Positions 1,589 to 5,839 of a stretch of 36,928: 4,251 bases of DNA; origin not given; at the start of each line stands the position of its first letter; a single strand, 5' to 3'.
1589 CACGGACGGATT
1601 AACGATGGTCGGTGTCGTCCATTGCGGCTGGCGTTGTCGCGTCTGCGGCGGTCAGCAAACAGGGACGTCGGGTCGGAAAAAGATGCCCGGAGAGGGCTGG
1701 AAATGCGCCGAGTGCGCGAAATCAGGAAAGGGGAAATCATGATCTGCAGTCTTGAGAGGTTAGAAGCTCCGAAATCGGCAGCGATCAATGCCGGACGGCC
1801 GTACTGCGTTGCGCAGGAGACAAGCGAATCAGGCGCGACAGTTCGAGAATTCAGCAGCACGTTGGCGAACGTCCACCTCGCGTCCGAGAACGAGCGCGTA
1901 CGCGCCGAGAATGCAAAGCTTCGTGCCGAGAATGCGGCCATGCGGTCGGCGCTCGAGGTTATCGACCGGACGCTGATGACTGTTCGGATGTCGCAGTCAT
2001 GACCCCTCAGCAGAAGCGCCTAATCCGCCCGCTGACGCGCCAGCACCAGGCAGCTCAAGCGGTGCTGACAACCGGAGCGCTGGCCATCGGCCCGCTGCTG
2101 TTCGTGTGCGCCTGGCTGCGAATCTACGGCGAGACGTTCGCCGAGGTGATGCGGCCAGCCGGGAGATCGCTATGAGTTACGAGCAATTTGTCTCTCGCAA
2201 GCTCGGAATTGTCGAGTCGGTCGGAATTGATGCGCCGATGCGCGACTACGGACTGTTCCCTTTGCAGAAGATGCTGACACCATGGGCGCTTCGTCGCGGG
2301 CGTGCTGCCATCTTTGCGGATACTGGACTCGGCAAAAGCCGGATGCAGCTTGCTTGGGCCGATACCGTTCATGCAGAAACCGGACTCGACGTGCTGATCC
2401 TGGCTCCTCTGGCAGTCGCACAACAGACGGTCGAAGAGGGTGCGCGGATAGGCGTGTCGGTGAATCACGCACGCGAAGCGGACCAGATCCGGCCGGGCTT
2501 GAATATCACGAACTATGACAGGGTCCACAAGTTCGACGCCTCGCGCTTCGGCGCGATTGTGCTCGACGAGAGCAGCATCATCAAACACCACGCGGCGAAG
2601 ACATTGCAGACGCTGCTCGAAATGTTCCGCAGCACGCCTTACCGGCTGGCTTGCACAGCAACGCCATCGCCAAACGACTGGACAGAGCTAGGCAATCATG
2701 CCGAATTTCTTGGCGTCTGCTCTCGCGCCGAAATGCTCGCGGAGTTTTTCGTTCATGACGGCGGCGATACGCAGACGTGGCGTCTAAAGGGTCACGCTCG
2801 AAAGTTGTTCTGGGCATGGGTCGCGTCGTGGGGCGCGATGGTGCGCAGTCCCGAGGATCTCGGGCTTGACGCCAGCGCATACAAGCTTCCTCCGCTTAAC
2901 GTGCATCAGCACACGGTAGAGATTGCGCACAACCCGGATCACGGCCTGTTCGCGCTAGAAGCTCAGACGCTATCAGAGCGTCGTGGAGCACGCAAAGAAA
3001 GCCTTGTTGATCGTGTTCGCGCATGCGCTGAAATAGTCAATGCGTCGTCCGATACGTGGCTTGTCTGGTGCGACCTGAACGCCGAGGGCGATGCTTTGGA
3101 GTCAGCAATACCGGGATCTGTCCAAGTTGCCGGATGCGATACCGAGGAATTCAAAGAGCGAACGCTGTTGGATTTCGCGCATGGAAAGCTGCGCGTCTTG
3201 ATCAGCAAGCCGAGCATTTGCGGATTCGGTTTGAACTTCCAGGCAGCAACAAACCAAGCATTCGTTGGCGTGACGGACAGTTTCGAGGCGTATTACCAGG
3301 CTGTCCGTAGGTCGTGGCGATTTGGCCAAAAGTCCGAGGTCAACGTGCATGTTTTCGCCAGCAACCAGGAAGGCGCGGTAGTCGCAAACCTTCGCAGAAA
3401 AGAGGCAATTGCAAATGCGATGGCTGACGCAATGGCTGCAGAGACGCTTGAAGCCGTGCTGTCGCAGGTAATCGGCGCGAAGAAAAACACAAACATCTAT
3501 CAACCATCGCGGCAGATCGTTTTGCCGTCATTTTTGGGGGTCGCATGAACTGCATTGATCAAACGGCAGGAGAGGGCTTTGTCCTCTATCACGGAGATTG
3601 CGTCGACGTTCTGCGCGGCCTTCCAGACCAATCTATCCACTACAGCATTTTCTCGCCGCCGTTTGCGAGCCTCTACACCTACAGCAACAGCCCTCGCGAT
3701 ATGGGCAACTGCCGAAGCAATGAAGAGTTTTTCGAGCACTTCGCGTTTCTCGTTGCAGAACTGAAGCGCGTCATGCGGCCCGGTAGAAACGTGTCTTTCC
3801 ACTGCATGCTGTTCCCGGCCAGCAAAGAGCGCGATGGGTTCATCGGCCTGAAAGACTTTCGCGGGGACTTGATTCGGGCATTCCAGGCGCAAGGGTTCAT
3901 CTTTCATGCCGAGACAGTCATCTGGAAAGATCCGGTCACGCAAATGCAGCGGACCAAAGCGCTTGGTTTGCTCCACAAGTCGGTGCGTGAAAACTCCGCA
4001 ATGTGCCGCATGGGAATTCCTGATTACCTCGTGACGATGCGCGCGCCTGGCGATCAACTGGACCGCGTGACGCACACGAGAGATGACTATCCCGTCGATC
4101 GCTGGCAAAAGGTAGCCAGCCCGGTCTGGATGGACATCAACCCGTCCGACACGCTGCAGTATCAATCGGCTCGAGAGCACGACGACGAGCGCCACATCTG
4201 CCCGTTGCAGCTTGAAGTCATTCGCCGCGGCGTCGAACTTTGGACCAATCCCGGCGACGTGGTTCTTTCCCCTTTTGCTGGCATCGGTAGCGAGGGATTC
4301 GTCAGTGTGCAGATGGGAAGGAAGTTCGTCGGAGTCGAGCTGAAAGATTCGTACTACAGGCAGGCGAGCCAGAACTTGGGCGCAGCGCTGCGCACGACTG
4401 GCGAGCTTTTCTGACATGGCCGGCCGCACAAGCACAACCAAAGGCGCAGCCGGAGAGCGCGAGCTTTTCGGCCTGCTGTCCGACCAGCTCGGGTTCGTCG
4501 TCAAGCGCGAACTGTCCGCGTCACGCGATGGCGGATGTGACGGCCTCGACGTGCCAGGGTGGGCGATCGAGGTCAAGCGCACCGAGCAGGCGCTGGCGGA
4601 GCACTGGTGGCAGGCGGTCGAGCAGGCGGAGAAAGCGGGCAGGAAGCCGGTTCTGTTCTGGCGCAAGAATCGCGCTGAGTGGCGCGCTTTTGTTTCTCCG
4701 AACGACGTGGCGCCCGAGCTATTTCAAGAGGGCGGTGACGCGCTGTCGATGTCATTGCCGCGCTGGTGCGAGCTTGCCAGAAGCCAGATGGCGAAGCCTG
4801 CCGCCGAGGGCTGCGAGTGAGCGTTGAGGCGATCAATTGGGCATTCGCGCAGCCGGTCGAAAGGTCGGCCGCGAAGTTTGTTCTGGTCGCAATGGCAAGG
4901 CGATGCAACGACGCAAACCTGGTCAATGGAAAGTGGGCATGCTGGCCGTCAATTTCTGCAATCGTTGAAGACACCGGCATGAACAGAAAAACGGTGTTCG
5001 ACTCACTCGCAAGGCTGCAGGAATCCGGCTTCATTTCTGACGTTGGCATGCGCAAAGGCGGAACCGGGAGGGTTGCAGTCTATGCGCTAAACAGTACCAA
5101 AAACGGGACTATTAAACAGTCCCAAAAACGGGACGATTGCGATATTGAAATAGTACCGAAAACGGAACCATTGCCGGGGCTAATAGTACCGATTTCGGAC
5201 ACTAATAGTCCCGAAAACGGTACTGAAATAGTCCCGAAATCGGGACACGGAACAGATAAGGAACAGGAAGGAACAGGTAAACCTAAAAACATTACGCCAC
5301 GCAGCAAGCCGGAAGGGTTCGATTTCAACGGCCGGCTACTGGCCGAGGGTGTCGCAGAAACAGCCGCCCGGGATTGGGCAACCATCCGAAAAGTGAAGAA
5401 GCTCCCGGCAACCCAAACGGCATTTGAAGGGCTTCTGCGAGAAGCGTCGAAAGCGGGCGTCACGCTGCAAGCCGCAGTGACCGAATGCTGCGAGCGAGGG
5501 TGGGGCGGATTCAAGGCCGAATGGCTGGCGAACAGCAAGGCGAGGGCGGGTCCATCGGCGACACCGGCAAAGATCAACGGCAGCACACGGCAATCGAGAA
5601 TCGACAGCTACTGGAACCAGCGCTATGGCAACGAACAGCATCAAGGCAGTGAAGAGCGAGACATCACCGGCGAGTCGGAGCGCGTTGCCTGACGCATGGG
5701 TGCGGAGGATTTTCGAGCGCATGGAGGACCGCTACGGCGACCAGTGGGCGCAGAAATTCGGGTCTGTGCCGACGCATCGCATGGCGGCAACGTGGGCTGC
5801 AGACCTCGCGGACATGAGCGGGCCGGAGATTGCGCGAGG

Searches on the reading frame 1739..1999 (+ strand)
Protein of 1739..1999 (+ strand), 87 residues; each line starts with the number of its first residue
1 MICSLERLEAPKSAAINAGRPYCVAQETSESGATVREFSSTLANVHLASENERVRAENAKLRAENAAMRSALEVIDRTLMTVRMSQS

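Call 64: search_protein_families(library=pfam, proteins=[window:1739-1999:+], max_evalue=0.1)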
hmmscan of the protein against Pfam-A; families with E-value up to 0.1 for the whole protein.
seq(87 aa): 2 families
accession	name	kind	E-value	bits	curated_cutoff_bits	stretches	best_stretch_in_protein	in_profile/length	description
PF08961.15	NRBF2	-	0.0029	17.6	36.8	1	33-69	88-122/200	Nuclear receptor-binding factor 2, autophagy regulator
PF06005.17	ZapB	-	0.044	14.7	31.5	0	45-72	35-62/71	Cell division protein ZapB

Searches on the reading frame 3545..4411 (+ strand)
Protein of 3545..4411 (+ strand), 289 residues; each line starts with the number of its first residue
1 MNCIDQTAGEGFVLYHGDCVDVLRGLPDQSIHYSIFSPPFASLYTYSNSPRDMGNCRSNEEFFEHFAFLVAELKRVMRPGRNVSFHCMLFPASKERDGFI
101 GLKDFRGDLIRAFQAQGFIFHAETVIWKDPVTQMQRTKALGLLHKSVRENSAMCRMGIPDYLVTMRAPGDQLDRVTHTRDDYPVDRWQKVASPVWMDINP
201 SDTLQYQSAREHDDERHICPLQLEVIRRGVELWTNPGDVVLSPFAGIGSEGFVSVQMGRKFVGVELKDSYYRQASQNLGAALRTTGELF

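Call 65: search_protein_families(library=pfam, proteins=[window:3545-4411:+], max_evalue=0.001)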
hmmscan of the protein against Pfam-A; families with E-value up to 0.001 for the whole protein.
window:3545-4411:+ (289 aa): 1 family
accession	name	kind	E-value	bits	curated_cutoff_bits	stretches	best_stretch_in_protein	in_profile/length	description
PF01555.25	N6_N4_Mtase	-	2e-15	57.8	26.7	1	35-275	5-220/221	DNA methylase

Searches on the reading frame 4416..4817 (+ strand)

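Call 65: search_protein_families(library=pfam, proteins=[window:4416-4817:+], max_evalue=0.001)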
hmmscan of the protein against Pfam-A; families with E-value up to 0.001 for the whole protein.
window:4416-4817:+ (134 aa): 1 family
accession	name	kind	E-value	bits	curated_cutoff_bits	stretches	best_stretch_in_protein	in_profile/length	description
PF24608.2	PDDEXK_15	-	1.7e-07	31.8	27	1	6-97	2-115/164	Phage putative PDDEXK endonuclease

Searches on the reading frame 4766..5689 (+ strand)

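Call 65: search_protein_families(library=pfam, proteins=[window:4766-5689:+], max_evalue=0.001)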
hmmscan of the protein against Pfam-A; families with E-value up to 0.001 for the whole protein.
window:4766-5689:+ (308 aa): 1 family
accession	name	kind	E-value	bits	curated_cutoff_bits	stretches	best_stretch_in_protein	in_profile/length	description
PF13730.12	HTH_36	-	1e-06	28.9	25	1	52-90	17-55/55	Helix-turn-helix domain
